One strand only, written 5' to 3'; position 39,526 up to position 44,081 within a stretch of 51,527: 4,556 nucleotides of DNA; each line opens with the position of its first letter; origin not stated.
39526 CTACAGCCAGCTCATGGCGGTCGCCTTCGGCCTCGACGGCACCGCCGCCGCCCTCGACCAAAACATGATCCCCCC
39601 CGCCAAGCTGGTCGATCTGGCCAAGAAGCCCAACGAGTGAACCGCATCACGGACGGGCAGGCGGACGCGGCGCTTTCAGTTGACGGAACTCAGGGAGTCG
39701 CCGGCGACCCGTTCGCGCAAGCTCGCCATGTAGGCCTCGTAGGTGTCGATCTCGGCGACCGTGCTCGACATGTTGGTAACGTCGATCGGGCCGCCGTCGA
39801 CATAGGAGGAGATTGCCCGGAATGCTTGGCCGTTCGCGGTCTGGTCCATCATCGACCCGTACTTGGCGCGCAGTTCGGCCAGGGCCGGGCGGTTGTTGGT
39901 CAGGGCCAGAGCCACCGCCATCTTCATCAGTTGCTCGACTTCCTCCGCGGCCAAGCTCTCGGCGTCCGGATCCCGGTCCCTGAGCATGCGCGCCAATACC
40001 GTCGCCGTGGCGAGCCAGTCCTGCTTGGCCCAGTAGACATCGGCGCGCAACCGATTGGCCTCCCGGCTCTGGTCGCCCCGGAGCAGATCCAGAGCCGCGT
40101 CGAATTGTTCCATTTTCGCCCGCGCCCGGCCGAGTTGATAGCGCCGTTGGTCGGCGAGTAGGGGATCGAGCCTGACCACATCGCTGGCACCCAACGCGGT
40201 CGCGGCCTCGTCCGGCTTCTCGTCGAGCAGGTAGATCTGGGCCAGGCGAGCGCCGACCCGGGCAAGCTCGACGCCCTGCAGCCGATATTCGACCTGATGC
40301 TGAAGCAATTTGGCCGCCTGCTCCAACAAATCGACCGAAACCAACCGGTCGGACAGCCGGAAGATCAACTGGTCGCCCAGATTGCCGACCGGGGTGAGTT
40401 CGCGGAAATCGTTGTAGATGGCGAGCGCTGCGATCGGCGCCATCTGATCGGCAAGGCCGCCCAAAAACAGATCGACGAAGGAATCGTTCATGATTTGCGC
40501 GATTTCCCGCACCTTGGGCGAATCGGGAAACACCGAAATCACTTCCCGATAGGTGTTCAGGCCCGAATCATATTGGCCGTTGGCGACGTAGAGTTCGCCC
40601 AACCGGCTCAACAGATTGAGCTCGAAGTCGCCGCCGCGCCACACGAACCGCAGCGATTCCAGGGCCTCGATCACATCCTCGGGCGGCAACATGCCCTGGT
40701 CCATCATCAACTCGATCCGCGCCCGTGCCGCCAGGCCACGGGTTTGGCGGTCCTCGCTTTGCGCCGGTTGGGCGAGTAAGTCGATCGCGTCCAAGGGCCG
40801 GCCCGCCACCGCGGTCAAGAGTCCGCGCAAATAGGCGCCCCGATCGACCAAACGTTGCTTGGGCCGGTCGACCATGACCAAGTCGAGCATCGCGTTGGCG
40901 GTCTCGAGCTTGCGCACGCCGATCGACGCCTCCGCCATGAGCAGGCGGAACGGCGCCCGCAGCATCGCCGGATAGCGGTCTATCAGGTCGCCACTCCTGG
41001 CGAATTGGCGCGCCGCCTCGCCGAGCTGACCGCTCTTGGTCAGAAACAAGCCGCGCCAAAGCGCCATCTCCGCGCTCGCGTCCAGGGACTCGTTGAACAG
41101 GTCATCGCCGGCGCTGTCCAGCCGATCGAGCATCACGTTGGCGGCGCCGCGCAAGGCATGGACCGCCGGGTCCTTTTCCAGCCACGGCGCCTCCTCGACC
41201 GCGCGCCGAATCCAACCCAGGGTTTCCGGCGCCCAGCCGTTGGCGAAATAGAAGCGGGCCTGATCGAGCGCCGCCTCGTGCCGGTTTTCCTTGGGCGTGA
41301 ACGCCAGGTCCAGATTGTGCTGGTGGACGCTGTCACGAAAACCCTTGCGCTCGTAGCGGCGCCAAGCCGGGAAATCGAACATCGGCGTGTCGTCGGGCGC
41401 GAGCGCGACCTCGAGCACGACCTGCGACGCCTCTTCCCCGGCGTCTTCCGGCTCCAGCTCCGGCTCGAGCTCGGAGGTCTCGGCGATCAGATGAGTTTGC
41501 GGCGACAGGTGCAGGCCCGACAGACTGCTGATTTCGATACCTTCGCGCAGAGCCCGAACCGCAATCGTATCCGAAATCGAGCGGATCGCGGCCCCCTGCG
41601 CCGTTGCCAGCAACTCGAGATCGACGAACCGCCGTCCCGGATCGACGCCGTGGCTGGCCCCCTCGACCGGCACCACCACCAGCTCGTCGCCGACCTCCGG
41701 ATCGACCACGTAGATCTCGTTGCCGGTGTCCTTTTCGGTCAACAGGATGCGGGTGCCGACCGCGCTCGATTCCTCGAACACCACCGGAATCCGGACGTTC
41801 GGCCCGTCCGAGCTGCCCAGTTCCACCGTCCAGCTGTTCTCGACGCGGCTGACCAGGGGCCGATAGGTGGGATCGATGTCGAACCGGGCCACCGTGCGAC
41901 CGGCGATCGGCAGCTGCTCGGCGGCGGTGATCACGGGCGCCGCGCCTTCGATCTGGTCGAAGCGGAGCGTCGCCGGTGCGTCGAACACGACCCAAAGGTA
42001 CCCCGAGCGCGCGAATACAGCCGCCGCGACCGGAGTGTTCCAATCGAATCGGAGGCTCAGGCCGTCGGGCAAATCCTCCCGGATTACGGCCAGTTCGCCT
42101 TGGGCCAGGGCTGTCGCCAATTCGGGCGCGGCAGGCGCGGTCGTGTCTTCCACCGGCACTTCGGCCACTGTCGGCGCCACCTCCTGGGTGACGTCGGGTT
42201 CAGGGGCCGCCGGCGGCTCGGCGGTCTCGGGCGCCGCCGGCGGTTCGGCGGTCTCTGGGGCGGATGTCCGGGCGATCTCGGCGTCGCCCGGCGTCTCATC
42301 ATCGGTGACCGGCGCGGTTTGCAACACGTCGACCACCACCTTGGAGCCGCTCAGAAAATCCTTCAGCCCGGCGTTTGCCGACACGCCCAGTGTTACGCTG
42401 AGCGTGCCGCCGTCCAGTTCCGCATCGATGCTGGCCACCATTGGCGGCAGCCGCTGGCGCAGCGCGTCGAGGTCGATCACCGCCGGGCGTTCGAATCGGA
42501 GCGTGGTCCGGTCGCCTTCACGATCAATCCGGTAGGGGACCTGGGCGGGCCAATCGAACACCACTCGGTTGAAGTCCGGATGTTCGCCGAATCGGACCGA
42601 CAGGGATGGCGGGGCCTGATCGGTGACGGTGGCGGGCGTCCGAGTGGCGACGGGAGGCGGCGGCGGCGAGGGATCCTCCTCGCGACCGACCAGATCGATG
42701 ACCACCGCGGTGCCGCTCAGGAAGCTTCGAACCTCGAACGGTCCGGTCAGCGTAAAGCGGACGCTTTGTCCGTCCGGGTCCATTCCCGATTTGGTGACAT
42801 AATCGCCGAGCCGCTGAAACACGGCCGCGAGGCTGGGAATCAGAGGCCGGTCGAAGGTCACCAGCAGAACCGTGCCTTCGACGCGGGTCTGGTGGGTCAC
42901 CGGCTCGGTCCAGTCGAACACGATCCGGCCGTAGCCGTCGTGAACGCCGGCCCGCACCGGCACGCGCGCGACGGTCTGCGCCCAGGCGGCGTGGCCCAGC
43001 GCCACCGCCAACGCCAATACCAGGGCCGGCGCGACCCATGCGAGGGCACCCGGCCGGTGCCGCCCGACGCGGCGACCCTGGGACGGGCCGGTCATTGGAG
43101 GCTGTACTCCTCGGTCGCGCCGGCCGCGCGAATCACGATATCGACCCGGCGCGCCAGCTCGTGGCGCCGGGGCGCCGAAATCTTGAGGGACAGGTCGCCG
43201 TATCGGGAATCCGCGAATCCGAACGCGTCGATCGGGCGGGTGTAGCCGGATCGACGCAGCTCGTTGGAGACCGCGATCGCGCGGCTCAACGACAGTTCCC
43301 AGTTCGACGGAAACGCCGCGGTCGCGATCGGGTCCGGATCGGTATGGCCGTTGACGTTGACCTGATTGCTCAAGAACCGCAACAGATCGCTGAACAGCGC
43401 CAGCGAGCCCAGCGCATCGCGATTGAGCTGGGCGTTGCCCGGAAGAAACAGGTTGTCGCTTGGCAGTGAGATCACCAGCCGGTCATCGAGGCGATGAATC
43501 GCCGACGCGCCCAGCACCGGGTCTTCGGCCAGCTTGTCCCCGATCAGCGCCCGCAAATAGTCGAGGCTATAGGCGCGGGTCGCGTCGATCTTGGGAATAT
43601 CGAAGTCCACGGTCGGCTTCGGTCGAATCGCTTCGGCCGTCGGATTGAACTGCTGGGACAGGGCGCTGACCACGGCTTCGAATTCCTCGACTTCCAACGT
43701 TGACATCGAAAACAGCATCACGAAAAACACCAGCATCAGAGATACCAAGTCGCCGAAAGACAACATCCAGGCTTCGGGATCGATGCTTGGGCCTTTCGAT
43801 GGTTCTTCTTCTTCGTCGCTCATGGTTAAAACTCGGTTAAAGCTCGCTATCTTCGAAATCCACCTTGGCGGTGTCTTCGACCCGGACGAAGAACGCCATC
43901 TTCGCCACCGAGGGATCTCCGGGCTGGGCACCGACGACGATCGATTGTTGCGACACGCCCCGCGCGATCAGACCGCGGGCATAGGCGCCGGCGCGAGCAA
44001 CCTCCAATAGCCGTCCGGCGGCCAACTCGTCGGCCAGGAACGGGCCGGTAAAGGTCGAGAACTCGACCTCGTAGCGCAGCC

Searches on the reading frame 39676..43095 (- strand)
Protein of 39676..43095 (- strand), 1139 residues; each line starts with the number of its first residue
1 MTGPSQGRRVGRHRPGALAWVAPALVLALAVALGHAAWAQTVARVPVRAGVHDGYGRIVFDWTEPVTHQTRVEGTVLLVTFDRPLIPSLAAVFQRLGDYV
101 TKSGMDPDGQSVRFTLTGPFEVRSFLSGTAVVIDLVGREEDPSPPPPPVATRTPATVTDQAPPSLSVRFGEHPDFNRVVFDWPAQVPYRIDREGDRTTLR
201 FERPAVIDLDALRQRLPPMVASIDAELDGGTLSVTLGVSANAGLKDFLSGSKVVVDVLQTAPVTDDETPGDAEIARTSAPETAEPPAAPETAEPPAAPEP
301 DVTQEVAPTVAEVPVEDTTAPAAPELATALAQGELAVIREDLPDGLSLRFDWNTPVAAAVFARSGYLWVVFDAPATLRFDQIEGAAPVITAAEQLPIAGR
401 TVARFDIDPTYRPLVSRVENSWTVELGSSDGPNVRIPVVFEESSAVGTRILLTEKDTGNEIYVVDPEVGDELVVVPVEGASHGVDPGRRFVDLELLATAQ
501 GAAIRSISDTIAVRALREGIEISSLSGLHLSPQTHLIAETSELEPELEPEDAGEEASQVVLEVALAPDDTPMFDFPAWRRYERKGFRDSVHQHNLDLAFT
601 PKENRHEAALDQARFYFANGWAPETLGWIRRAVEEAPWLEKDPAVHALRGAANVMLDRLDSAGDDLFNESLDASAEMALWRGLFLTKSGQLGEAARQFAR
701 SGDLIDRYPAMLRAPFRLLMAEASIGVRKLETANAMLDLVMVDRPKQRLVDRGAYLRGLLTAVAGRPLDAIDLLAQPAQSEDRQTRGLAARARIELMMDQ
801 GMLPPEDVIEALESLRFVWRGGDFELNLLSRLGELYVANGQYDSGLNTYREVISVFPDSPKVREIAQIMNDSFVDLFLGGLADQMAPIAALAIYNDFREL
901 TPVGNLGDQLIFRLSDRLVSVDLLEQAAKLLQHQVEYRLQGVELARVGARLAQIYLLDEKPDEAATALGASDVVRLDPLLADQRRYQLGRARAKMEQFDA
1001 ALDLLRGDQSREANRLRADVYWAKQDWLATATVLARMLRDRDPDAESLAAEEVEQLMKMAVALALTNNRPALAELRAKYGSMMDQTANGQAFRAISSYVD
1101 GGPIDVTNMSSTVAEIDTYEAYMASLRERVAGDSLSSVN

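Call 84: search_protein_families(library=pfam, proteins=[window:39676-43095:-], max_evalue=0.0001)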
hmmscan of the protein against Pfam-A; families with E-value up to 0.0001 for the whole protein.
window:39676-43095:- (1139 aa): 4 families
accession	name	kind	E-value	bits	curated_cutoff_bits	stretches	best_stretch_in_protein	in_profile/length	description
PF24837.1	AMIN-like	-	4.9e-06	27.1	27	0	46-67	5-29/129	AMIN-like domain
PF00515.34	TPR_1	-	3.2e-05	24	27.8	0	829-858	4-33/34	Tetratricopeptide repeat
PF13174.12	TPR_6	-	5.1e-05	24.1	26.3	0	831-859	5-33/33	Tetratricopeptide repeat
PF07719.23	TPR_2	-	5.9e-05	23.3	27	0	828-858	3-33/34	Tetratricopeptide repeat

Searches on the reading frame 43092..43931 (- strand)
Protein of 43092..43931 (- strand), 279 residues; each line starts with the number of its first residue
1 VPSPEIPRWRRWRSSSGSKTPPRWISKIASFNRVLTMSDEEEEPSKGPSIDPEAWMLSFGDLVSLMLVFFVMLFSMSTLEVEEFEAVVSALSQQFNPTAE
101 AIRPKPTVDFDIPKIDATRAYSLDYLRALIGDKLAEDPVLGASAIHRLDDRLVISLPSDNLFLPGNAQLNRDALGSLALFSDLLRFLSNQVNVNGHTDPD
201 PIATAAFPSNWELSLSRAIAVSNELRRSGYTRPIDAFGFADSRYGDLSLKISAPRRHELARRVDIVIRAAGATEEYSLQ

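Call 84: search_protein_families(library=pfam, proteins=[window:43092-43931:-], max_evalue=0.0001)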
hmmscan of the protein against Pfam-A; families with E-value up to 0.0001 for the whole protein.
window:43092-43931:- (279 aa): 2 families
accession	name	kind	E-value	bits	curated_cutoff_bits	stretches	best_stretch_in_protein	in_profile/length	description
PF13677.11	MotB_plug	-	2.6e-16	59.4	24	1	45-95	8-58/58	Membrane MotB of proton-channel complex MotA/MotB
PF00691.25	OmpA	-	4.3e-08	33.8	27.2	1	161-231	1-70/98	OmpA family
